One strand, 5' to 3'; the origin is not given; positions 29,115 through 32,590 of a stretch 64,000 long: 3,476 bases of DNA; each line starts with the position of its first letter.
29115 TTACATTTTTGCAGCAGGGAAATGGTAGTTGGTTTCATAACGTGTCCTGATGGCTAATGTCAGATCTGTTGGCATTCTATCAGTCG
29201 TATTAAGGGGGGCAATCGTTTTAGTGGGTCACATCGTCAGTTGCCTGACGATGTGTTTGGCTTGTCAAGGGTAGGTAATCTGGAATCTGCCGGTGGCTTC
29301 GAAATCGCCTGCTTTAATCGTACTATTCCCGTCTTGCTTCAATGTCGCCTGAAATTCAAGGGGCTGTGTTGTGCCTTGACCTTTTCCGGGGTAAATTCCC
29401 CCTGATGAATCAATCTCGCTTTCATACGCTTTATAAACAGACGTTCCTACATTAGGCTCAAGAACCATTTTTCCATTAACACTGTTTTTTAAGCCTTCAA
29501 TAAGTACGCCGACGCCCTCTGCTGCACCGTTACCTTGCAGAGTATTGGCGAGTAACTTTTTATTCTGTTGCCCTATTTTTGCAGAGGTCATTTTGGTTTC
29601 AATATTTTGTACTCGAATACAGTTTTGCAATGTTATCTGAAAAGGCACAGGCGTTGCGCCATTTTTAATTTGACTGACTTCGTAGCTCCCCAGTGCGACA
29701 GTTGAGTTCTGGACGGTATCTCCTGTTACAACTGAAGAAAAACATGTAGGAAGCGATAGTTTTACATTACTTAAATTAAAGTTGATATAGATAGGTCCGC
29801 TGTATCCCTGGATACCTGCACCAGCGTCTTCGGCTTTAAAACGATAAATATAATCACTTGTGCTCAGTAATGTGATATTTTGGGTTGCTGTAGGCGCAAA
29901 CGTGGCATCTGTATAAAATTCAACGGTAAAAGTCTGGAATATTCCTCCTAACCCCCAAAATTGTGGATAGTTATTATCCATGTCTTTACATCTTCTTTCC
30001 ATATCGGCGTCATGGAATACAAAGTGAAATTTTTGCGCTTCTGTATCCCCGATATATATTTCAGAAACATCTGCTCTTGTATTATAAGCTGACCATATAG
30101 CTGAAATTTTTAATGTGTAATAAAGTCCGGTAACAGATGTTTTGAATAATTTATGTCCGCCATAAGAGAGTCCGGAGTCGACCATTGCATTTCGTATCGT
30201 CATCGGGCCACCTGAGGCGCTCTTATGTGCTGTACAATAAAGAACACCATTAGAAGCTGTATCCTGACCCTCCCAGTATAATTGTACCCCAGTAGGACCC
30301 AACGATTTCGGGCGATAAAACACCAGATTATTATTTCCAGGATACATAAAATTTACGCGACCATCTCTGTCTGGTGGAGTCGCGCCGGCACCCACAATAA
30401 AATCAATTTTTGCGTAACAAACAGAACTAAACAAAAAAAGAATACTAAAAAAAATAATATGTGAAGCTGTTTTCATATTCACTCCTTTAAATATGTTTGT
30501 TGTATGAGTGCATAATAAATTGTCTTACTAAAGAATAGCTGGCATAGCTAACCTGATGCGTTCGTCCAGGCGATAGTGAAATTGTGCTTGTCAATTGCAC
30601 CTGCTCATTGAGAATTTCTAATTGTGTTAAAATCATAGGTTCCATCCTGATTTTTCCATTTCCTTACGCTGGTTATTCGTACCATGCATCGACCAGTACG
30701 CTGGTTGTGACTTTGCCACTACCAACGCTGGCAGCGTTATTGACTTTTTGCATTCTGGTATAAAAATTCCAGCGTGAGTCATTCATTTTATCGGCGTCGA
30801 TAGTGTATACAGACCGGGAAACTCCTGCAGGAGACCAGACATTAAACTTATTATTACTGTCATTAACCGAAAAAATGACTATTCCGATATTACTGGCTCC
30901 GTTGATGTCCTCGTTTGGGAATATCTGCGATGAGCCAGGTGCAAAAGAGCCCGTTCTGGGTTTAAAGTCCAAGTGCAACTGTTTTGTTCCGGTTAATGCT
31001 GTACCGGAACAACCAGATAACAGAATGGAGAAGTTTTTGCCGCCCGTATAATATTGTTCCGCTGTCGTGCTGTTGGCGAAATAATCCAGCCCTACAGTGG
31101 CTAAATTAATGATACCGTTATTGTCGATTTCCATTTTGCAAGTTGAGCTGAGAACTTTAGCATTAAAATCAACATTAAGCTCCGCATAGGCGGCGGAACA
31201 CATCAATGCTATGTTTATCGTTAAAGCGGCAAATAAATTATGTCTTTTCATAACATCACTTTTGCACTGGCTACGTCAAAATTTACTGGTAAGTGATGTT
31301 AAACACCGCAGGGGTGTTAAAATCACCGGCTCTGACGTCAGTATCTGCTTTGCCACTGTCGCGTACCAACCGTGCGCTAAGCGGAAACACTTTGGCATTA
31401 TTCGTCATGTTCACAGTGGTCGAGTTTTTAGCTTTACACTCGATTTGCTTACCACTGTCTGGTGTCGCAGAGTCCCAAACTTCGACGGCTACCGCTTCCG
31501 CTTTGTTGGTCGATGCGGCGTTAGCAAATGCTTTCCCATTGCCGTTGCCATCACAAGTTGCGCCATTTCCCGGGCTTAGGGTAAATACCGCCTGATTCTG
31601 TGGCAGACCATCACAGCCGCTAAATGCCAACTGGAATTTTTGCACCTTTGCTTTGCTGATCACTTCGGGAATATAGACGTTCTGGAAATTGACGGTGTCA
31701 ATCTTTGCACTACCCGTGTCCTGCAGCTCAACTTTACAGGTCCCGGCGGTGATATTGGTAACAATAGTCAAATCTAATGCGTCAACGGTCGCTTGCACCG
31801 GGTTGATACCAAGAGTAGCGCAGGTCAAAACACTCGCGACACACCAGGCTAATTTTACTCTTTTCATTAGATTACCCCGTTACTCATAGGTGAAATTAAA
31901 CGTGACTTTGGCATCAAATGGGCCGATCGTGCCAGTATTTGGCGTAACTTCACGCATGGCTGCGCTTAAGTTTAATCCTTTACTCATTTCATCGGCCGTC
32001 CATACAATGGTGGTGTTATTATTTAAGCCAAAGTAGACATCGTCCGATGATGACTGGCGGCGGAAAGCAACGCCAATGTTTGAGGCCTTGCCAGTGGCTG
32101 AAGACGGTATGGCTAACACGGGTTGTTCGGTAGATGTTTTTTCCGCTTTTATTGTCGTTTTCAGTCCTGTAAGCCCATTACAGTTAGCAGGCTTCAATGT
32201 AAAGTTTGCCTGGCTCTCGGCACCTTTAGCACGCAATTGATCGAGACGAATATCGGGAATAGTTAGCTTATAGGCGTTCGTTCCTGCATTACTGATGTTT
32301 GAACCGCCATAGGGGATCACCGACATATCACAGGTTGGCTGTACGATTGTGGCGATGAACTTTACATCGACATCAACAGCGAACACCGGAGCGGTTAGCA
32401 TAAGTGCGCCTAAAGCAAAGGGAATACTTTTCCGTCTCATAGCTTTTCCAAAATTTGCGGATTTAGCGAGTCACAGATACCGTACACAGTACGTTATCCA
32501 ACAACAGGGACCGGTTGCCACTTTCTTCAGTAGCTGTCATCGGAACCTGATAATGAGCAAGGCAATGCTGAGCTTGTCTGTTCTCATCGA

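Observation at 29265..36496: Seven-gene yad chaperone-usher fimbrial operon with likely allelic divergence in the adhesin and usher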

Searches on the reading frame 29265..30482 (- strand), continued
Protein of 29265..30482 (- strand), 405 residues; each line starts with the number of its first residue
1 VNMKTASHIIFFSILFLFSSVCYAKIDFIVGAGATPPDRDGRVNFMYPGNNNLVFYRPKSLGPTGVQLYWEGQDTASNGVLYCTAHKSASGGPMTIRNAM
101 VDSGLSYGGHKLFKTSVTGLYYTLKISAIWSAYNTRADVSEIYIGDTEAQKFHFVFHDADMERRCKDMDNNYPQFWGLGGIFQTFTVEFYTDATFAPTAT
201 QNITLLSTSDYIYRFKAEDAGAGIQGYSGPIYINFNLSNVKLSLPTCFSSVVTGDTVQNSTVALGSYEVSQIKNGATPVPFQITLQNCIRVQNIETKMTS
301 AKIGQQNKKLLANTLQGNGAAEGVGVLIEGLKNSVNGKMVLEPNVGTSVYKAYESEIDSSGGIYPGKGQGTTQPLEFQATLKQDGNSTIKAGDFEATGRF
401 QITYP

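Call 58: fold_search(model_id=the predicted structure, library=pdb)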
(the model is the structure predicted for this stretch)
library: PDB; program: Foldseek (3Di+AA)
matches with E <= 10: 1110; with E <= 0.001: 84
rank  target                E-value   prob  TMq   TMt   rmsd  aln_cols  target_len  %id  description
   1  1qun_B                5.1e-10  1.00  0.28  0.38  12.3       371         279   15  X-RAY STRUCTURE OF THE FIMC-FIMH CHAPERONE ADHESIN COMPLEX FROM UROPATHOGENIC E.COLI (released 1999-08-31)
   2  5afo_A                1.5e-09  1.00  0.32  0.36  11.6       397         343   11  Long Polar Fimbriae adhesin LpfD from the adherent invasive E. coli strain LF82 (released 2015-08-05)
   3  1kiu_B                3.1e-09  1.00  0.27  0.36  14.8       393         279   11  FimH adhesin Q133N mutant-FimC chaperone complex with methyl-alpha-D-mannose (released 2002-06-05)
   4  5jr4_A                4.9e-09  1.00  0.26  0.36  16.1       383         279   14  Crystal structure of FimH A27V/V163A from E. coli UTI89 bound to FimG N-terminal extension (released 2017-02-22)
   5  3rfz_A                9.5e-09  1.00  0.30  0.41  12.6       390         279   13  Crystal structure of the FimD usher bound to its cognate FimC:FimH substrate (released 2011-06-01)
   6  5cyl_C                4.2e-08  1.00  0.36  0.40  10.0       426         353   12  Crystal structure of the CupB6 tip adhesin from Pseudomonas aeruginosa (released 2016-10-05)
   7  5cyl_H                5.2e-08  1.00  0.34  0.37  13.7       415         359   13  Crystal structure of the CupB6 tip adhesin from Pseudomonas aeruginosa (released 2016-10-05)
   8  5jqi_B                5.8e-08  1.00  0.25  0.35  11.5       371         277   13  Crystal structure of FimH A62S from E. coli UTI89 bound to FimG N-terminal extension (released 2017-02-22)
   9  7szo_H                7.7e-08  1.00  0.25  0.35  11.2       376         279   12  Structure of a bacterial fimbrial tip containing FocH (released 2021-12-29)
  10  5cyl_E                1.1e-07  1.00  0.40  0.44   9.0       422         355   13  Crystal structure of the CupB6 tip adhesin from Pseudomonas aeruginosa (released 2016-10-05)
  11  5cyl_G                1.1e-07  1.00  0.35  0.38  11.9       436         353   13  Crystal structure of the CupB6 tip adhesin from Pseudomonas aeruginosa (released 2016-10-05)
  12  7lhg_G                1.3e-07  1.00  0.28  0.35  14.8       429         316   11  Cryo-EM structure of E. coli P pilus tip assembly intermediate PapC-PapD-PapK-PapG in the first conformation (released 2021-08-11)
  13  5cyl_A                1.3e-07  1.00  0.36  0.39  11.8       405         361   13  Crystal structure of the CupB6 tip adhesin from Pseudomonas aeruginosa (released 2016-10-05)
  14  5cyl_F                3.1e-07  1.00  0.32  0.35  13.0       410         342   12  Crystal structure of the CupB6 tip adhesin from Pseudomonas aeruginosa (released 2016-10-05)
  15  9fx0_F                4.0e-07  1.00  0.29  0.78   4.1       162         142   22  Cryo-EM structure of the type 1 pilus tip-to-rod transition (released 2025-06-04)
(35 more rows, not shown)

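Call 61: find_encoding_contigs(protein=P0109, flank=10000, max_places=2)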
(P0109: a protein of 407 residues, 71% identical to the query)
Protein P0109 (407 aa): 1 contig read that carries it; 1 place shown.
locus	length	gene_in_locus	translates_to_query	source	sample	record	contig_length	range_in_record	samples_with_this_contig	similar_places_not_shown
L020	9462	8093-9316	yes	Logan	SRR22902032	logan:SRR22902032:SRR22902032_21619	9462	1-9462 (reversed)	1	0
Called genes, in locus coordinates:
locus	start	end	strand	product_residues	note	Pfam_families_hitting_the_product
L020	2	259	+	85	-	?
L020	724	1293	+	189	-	PF00419:Fimbrial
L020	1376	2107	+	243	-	PF00345:PapD_N, PF02753:PapD_C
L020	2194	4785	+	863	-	PF13954:PapC_N, PF00577:Usher, PF13953:PapC_C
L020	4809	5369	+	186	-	PF00419:Fimbrial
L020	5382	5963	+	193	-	-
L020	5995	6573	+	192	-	PF00419:Fimbrial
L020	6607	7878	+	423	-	PF00419:Fimbrial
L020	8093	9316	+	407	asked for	PF00419:Fimbrial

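Call 62: find_encoding_contigs(protein=P0108, flank=10000, max_places=2)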
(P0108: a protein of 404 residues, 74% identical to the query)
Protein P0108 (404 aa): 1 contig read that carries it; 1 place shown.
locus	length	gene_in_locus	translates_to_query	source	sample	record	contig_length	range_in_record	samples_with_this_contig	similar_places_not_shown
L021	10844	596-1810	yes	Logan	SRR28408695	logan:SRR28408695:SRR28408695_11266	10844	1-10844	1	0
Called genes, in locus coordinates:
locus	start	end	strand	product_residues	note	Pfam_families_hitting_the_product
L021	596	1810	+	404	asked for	PF00419:Fimbrial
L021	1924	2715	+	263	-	PF02548:Pantoate_transf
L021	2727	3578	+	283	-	PF02569:Pantoate_ligase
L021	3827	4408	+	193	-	PF00419:Fimbrial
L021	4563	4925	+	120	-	PF00345:PapD_N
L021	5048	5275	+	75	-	PF02753:PapD_C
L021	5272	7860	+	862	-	PF13954:PapC_N, PF00577:Usher, PF13953:PapC_C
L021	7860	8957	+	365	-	PF00419:Fimbrial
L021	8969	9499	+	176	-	PF00419:Fimbrial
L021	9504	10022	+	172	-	PF00419:Fimbrial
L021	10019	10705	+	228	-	PF00345:PapD_N, PF02753:PapD_C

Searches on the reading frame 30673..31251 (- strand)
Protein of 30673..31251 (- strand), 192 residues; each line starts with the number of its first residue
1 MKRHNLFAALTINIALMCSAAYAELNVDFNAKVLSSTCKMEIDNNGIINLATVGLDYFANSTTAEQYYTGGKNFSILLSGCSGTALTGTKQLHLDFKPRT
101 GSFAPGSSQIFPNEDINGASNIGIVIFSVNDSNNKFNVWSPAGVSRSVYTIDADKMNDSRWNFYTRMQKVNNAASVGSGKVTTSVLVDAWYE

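Call 4: search_protein_families(library=ncbifam, proteins=[window:30673-31251:-])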
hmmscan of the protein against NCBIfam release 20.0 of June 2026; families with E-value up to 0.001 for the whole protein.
window:30673-31251:- (192 aa): 4 families
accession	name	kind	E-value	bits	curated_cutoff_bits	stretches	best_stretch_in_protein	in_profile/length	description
NF011794.0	PRK15262.1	equivalog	6.7e-67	224.9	132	1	4-192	10-200/200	fimbrial-like protein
NF011796.0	PRK15263.1-2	equivalog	2.7e-05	24.1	213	1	2-182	2-183/193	putative fimbrial protein StaE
NF011766.0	PRK15220.1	equivalog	8.5e-05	22.4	136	1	1-173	1-161/178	fimbrial protein YehD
NF011778.0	PRK15241.1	equivalog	0.00097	18.9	228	0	5-43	6-44/188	putative fimbrial protein StaD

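Call 5: search_protein_families(library=pfam, proteins=[window:30673-31251:-])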
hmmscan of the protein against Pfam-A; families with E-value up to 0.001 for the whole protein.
window:30673-31251:- (192 aa): 0 families

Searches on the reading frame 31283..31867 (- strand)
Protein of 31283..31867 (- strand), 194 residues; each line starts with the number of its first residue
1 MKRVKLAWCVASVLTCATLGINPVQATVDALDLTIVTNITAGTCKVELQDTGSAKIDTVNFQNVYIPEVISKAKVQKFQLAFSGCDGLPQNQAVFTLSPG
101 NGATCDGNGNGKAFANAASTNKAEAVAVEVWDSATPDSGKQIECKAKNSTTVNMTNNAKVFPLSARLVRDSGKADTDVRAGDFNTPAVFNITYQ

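Call 4: search_protein_families(library=ncbifam, proteins=[window:31283-31867:-])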
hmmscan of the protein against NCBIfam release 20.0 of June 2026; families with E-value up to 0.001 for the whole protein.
window:31283-31867:- (194 aa): 6 families
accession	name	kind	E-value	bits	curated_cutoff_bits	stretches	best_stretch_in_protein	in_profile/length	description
NF011797.0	PRK15263.1-3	equivalog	3.3e-42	144.4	206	1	5-193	8-203/204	fimbrial-like protein YadL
NF011798.0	PRK15263.1-4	equivalog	1.8e-40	139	372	1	2-194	4-204/204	fimbrial protein StaE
NF011796.0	PRK15263.1-2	equivalog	4e-39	134.4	213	1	22-194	22-193/193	putative fimbrial protein StaE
NF011795.0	PRK15263.1-1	equivalog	5.4e-34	118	392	1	11-193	12-199/200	fimbrial-like protein YadL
NF011799.0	PRK15263.1-5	equivalog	2.1e-33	115.9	414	1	4-194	4-201/201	putative fimbrial protein StaE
NF011794.0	PRK15262.1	equivalog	1.3e-07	31.4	132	1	23-194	23-200/200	fimbrial-like protein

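Call 5: search_protein_families(library=pfam, proteins=[window:31283-31867:-])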
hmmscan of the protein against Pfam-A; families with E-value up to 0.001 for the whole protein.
window:31283-31867:- (194 aa): 0 families

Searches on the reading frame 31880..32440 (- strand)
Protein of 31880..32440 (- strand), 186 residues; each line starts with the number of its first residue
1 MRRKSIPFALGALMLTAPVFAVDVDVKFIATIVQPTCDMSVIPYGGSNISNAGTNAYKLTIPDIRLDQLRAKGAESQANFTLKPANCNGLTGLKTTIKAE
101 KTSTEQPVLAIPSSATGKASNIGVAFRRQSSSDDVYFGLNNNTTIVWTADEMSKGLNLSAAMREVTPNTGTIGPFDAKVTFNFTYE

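Call 4: search_protein_families(library=ncbifam, proteins=[window:31880-32440:-])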
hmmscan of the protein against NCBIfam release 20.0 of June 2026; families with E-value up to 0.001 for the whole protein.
window:31880-32440:- (186 aa): 4 families
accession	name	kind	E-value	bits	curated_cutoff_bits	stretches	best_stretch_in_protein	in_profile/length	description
NF011778.0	PRK15241.1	equivalog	2.6e-34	118.6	228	1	15-185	17-187/188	putative fimbrial protein StaD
NF011834.0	PRK15306.1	equivalog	1e-22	80.8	205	1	19-186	25-190/190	fimbrial protein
NF011752.0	PRK15205.1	equivalog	0.0001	22.2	169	1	76-186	70-176/176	long polar fimbrial protein LpfE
NF011794.0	PRK15262.1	equivalog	0.00046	19.8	132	1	3-185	10-199/200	fimbrial-like protein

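Call 5: search_protein_families(library=pfam, proteins=[window:31880-32440:-])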
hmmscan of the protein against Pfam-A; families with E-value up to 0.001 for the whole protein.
window:31880-32440:- (186 aa): 1 family
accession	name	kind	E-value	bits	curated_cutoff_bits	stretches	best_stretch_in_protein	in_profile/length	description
PF00419.26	Fimbrial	-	9.5e-13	49.1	25.6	1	51-186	16-151/151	Fimbrial protein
